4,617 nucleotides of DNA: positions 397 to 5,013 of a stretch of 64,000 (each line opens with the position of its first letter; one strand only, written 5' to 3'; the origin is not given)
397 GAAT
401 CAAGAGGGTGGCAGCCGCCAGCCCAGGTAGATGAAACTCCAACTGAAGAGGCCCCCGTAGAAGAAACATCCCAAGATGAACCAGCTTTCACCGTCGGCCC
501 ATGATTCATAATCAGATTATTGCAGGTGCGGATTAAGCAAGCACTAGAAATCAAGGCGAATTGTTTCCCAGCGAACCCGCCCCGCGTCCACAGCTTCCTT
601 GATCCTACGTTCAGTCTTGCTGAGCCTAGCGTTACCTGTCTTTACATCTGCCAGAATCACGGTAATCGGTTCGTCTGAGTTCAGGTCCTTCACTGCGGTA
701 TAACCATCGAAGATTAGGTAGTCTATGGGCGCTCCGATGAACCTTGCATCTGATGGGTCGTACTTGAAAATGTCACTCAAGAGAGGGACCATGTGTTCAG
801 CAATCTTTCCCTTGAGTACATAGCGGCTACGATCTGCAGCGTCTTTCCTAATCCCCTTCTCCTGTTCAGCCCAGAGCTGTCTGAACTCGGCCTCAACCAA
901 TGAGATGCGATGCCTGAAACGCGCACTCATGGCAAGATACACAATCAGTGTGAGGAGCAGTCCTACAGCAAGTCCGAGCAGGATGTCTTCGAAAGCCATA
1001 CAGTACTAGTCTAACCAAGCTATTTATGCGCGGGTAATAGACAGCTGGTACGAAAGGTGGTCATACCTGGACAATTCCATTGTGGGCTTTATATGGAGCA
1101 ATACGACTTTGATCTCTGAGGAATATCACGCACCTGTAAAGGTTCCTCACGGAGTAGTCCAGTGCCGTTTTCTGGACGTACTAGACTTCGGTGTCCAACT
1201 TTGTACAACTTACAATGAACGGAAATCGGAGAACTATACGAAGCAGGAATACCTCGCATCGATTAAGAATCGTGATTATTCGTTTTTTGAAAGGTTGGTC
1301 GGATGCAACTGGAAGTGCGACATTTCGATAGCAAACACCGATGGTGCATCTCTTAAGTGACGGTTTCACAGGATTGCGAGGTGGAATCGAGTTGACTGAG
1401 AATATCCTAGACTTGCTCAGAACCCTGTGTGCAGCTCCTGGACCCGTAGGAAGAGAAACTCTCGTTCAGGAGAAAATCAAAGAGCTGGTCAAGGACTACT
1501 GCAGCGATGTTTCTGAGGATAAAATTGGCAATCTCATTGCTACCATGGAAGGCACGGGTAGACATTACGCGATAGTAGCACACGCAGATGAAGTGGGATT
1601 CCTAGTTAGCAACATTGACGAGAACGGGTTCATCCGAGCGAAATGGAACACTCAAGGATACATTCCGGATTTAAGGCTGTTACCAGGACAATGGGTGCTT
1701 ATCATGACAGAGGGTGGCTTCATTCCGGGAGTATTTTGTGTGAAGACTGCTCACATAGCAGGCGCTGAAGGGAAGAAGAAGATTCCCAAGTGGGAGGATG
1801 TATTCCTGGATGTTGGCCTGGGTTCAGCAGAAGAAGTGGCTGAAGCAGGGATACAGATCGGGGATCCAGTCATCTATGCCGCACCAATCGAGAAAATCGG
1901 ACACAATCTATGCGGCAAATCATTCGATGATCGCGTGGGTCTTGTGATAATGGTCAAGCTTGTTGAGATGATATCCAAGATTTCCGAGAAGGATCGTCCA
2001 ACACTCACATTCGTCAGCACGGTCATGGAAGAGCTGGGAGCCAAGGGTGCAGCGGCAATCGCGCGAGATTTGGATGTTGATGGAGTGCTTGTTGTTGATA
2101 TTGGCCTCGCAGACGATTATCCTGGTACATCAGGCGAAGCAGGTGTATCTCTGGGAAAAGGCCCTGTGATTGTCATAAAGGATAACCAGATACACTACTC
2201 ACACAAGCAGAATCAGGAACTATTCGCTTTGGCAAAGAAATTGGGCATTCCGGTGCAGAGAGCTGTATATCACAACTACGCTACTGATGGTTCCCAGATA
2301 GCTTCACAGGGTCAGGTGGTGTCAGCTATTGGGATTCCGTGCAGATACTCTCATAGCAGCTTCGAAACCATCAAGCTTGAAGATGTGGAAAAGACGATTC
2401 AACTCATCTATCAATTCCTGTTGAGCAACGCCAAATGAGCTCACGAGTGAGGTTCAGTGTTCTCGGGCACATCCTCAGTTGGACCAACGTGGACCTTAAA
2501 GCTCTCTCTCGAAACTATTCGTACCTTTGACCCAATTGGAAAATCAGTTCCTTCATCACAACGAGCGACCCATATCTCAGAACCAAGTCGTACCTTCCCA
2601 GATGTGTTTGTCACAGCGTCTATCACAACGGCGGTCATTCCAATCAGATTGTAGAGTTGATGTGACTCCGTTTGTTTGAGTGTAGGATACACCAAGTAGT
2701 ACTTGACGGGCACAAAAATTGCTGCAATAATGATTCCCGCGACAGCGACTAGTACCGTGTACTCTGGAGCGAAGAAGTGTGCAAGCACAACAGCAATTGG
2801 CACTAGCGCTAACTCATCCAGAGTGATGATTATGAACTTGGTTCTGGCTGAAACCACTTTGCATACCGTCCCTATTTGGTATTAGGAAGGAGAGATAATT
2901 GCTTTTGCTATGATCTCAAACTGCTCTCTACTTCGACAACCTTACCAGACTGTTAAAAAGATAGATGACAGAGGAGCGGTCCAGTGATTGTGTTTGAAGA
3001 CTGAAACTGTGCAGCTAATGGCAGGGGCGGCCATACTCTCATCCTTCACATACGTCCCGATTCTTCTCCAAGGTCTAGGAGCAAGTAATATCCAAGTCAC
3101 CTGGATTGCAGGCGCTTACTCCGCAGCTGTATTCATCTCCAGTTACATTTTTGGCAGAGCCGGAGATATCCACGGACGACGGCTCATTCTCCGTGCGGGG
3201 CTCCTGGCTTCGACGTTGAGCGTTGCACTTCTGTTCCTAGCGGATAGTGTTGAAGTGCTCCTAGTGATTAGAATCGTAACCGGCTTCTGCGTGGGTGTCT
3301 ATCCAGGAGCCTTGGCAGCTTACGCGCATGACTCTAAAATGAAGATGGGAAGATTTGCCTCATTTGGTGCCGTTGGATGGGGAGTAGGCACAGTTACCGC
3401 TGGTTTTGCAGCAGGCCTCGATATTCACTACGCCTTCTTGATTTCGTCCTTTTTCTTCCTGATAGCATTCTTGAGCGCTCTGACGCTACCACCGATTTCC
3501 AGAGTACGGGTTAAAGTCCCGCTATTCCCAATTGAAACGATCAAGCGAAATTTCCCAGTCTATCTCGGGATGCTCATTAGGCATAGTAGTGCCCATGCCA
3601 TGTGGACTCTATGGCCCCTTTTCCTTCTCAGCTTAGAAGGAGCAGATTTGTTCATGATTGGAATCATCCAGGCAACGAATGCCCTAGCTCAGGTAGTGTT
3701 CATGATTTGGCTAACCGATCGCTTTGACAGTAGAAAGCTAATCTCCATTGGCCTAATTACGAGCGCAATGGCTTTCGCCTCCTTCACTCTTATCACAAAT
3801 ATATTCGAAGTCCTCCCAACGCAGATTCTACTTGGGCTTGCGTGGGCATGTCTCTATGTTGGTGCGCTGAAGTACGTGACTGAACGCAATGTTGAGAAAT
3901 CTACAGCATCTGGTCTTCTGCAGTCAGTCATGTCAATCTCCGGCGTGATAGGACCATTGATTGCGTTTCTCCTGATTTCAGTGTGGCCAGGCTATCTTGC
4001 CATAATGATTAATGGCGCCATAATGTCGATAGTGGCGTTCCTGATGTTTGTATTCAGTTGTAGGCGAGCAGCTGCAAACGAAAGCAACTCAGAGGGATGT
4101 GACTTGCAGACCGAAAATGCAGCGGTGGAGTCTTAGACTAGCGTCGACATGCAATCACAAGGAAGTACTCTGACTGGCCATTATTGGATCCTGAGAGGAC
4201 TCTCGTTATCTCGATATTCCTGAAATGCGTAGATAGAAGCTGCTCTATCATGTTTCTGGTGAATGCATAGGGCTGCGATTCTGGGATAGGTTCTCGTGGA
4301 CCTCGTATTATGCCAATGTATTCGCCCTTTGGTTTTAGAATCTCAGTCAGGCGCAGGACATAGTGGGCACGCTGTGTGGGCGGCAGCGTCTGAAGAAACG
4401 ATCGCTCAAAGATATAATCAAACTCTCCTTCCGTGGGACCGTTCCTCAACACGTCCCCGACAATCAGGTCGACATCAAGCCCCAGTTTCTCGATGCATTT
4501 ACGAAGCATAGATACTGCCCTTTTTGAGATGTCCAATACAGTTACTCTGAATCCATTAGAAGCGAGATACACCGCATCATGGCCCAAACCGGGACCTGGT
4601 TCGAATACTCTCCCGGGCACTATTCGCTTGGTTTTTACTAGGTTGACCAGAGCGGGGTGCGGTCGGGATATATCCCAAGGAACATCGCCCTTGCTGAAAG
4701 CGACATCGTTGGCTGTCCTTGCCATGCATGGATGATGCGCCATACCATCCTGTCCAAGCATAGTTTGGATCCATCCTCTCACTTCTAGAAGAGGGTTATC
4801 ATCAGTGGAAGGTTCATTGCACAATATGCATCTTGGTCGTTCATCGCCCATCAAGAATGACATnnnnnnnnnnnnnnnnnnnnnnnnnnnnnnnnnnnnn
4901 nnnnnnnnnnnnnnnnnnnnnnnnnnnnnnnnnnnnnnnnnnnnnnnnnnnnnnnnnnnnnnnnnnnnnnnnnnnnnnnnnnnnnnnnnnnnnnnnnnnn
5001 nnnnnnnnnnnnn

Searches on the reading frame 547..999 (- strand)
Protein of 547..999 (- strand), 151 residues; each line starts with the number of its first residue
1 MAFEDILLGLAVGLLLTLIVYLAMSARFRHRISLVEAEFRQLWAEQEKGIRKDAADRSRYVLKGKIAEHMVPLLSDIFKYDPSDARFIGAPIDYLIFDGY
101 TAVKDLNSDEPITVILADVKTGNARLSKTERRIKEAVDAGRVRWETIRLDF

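Call 19: search_protein_families(library=pfam, proteins=[window:547-999:-], max_evalue=0.001)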
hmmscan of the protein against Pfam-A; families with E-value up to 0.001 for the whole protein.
window:547-999:- (151 aa): 1 family
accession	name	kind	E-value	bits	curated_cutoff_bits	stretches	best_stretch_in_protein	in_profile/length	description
PF10107.15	Endonuc_Holl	-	7.4e-32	110.8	23.8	1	36-148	52-158/159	Endonuclease related to archaeal Holliday junction resolvase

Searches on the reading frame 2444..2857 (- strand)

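Call 19: search_protein_families(library=pfam, proteins=[window:2444-2857:-], max_evalue=0.001)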
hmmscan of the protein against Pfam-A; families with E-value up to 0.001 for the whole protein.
window:2444-2857:- (138 aa): 1 family
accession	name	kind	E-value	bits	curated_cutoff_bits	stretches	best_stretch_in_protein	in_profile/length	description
PF01957.25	NfeD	-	1.2e-13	51.5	29.1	1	71-126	4-57/57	NfeD-like C-terminal, partner-binding domain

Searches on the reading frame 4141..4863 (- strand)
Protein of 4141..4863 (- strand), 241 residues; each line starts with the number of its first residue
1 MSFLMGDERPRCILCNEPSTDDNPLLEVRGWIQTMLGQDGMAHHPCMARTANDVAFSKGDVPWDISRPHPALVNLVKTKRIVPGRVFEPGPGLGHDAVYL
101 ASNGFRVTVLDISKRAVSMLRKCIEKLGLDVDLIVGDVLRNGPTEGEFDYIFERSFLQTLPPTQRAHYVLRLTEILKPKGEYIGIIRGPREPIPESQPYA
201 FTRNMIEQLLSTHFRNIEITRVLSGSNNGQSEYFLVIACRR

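Call 19: search_protein_families(library=pfam, proteins=[window:4141-4863:-], max_evalue=0.001)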
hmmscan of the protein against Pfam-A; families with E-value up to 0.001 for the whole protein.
window:4141-4863:- (241 aa): 7 families
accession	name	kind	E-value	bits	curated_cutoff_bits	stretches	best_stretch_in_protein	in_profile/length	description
PF05724.17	TPMT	-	1.2e-18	68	26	1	55-219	9-188/218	Thiopurine S-methyltransferase (TPMT)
PF13649.12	Methyltransf_25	-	2.1e-11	44.8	27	1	87-180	2-97/97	Methyltransferase domain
PF08241.18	Methyltransf_11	-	3.3e-09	37.7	21.2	1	88-183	2-94/95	Methyltransferase domain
PF03848.20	TehB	-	1.4e-07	31.6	20.4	1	65-204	15-152/193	Tellurite resistance protein TehB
PF08242.18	Methyltransf_12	-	1.1e-05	26.5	30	1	90-180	4-96/98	Methyltransferase domain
PF13847.12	Methyltransf_31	-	1.6e-05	25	27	1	85-183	6-108/145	Methyltransferase domain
PF13489.12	Methyltransf_23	-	0.0006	20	27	1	78-180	18-112/164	Methyltransferase domain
